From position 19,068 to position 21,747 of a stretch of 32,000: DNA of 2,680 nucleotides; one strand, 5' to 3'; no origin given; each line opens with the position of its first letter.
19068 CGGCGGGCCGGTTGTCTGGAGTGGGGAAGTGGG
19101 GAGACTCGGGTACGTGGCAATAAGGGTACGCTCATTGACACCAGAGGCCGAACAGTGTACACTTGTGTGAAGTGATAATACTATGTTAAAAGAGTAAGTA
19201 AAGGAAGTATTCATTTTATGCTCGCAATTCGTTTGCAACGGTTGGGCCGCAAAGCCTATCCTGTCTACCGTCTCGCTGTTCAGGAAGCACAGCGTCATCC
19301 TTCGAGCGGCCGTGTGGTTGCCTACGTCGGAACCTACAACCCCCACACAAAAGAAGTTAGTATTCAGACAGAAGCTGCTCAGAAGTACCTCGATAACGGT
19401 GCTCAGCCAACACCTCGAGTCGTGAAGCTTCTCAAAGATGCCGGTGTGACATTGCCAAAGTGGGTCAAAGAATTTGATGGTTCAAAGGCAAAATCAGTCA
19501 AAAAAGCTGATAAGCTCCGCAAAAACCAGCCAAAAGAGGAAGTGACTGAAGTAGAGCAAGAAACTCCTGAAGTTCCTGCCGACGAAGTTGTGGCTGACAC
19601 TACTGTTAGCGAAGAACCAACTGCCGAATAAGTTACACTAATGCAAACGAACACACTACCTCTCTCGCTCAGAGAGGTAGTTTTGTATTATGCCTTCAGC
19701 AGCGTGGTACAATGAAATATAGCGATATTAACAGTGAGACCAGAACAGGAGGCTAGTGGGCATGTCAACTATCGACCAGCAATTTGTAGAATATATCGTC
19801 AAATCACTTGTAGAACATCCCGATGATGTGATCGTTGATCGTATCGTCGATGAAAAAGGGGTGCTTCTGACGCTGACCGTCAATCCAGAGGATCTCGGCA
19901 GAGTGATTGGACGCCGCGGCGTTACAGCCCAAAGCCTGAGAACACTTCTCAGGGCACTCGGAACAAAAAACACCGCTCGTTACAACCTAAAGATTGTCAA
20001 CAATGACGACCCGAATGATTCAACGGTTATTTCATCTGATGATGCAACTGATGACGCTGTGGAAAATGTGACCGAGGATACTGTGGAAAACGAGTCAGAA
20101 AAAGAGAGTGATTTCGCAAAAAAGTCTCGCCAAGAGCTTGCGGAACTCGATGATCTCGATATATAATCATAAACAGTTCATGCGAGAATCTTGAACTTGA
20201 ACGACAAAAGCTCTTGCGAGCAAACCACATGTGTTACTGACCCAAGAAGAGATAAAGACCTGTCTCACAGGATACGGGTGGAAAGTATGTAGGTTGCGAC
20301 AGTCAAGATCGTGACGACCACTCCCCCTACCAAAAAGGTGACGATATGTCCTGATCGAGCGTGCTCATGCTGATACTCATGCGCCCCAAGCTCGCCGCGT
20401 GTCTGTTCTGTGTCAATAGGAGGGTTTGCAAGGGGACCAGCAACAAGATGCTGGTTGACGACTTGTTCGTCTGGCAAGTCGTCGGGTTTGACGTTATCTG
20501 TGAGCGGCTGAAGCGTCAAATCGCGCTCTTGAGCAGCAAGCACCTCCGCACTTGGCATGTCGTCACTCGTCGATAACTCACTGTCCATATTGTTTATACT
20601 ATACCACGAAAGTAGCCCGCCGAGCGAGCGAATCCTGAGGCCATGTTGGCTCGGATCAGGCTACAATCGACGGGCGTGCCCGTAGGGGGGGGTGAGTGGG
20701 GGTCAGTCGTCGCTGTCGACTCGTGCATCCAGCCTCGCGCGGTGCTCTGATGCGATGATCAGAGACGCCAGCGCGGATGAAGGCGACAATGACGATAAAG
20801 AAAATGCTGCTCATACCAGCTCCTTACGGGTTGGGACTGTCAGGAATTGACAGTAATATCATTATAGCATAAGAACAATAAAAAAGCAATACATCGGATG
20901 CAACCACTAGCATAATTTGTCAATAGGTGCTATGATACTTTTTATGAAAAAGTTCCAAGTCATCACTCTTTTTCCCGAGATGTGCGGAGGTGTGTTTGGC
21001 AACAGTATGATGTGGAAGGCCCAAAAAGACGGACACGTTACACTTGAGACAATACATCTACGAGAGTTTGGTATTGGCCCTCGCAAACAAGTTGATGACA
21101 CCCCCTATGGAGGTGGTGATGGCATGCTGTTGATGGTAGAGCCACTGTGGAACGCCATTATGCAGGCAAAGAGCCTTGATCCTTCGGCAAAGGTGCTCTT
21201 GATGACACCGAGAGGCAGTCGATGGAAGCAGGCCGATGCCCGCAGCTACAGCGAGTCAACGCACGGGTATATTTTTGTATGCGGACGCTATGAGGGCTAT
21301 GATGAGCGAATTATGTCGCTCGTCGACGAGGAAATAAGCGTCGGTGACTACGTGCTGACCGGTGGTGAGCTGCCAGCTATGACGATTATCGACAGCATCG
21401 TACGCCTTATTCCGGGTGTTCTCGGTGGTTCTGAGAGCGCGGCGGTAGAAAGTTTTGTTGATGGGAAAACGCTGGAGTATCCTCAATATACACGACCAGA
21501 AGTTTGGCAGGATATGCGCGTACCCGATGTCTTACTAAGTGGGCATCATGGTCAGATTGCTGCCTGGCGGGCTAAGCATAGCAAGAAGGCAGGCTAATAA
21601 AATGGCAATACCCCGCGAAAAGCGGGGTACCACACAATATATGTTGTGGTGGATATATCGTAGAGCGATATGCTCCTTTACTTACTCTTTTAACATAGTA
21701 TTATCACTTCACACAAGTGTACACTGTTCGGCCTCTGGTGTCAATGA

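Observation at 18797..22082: Perfect 409-bp inverted repeat bracketing the rpsP-KH-trmD segment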

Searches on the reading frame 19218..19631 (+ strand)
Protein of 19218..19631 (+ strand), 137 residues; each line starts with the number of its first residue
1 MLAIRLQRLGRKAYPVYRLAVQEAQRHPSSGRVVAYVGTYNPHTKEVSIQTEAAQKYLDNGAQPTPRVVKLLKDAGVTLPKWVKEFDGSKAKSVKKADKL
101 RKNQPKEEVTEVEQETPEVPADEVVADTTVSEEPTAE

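Call 9: find_encoding_contigs(protein=window:19218-19631:+, flank=10000, max_places=10)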
Protein window:19218-19631:+ (137 aa): 22 contigs read that carry it; 10 places shown.
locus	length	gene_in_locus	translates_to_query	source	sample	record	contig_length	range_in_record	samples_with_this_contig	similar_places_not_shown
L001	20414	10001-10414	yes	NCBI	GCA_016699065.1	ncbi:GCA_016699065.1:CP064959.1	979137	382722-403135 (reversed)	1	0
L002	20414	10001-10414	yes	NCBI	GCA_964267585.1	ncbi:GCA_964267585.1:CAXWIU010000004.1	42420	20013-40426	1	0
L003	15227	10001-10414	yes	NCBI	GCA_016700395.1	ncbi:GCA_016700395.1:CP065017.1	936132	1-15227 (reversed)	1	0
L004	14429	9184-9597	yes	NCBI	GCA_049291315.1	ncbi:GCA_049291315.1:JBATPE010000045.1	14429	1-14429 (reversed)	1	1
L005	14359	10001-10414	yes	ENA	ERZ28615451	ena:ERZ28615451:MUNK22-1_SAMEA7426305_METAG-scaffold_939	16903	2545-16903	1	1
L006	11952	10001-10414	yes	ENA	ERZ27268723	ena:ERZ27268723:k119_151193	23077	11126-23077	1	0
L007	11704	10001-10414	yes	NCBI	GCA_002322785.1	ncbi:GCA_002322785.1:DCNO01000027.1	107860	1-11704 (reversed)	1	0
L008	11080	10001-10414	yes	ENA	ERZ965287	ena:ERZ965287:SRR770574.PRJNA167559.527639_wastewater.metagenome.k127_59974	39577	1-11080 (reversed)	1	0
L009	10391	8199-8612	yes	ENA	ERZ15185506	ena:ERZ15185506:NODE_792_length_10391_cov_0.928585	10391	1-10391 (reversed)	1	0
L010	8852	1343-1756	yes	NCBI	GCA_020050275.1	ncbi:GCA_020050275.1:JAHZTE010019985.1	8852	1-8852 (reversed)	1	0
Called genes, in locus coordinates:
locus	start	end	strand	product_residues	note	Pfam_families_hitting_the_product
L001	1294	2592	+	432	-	PF08245:Mur_ligase_M, PF02875:Mur_ligase_C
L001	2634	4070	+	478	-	-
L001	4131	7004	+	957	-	PF00133:tRNA-synt_1, PF09334:tRNA-synt_1g, PF13603:tRNA-synt_1_2, PF00293:NUDIX, PF00133:tRNA-synt_1, PF09334:tRNA-synt_1g (weak), PF08264:Anticodon_1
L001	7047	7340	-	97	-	-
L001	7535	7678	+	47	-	-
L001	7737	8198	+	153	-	PF01029:NusB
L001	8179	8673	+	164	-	PF00293:NUDIX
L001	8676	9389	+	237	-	PF22935:RM44_endonuclase (weak), PF14622:Ribonucleas_3_3, PF00636:Ribonuclease_3, PF00035:dsrm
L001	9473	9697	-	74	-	-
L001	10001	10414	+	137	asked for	PF00886:Ribosomal_S16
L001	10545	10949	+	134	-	PF13083:KH_KhpA-B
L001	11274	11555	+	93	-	PF13936:HTH_38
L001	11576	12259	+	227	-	-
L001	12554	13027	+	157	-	PF01746:tRNA_m1G_MT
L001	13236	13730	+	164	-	-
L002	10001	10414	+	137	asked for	PF00886:Ribosomal_S16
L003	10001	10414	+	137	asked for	PF00886:Ribosomal_S16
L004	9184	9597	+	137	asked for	PF00886:Ribosomal_S16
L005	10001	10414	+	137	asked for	PF00886:Ribosomal_S16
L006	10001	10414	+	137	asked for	PF00886:Ribosomal_S16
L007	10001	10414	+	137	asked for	PF00886:Ribosomal_S16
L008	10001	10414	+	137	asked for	PF00886:Ribosomal_S16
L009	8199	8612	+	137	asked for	PF00886:Ribosomal_S16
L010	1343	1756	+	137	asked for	PF00886:Ribosomal_S16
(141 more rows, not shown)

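Call 10: search_protein_families(library=pfam, proteins=[window:19218-19631:+], max_evalue=0.01)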
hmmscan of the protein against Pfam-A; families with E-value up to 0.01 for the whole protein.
window:19218-19631:+ (137 aa): 1 family
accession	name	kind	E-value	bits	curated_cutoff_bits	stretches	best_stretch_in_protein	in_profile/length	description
PF00886.24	Ribosomal_S16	-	3.5e-14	52.9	27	1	8-65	1-62/62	Ribosomal protein S16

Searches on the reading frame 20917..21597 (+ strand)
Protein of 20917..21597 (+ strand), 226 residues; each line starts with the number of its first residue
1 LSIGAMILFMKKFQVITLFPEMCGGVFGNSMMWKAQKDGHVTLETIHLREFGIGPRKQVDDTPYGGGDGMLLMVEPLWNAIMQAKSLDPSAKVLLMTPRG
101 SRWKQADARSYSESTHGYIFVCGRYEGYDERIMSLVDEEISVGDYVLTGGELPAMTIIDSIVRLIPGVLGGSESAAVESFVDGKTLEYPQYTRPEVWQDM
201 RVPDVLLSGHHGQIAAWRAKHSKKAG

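Call 10: search_protein_families(library=pfam, proteins=[window:20917-21597:+], max_evalue=0.01)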
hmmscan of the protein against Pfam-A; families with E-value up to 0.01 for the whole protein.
window:20917-21597:+ (226 aa): 1 family
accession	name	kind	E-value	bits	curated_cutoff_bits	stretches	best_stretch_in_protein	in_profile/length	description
PF01746.26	tRNA_m1G_MT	-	5.4e-47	160.5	27.3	1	34-224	3-188/195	tRNA (Guanine-1)-methyltransferase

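Call 12: find_encoding_contigs(protein=window:20932-21597:+, flank=10000, max_places=10)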
Protein window:20932-21597:+ (221 aa): 7 contigs read that carry it; 7 places shown.
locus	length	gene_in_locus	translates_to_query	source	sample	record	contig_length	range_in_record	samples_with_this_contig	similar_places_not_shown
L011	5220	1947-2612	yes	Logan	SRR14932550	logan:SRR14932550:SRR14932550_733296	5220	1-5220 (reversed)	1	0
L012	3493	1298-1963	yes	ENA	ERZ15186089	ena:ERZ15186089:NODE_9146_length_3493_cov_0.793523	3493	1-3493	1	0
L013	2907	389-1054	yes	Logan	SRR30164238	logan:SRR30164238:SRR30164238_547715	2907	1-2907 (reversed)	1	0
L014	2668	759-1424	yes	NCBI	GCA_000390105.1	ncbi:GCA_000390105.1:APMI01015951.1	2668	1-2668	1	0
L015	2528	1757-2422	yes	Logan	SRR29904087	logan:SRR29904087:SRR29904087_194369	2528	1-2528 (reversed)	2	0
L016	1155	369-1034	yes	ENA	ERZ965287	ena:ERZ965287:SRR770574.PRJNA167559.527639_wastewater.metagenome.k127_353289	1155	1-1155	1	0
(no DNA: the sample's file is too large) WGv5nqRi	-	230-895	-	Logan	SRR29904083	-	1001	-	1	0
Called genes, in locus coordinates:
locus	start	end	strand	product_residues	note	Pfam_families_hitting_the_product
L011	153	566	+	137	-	PF00886:Ribosomal_S16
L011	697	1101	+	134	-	PF13083:KH_KhpA-B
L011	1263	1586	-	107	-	-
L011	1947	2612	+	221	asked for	PF01746:tRNA_m1G_MT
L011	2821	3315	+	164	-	-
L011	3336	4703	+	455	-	PF06738:ThrE, PF12821:ThrE_2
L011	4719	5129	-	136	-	-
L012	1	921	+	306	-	?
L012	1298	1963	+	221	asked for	PF01746:tRNA_m1G_MT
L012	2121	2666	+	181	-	-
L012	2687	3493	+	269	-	?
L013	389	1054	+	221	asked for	PF01746:tRNA_m1G_MT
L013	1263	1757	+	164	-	-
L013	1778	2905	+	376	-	?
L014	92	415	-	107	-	-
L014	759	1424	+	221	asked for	PF01746:tRNA_m1G_MT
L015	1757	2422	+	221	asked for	PF01746:tRNA_m1G_MT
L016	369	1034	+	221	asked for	PF01746:tRNA_m1G_MT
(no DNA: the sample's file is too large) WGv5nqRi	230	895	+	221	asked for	PF01746:tRNA_m1G_MT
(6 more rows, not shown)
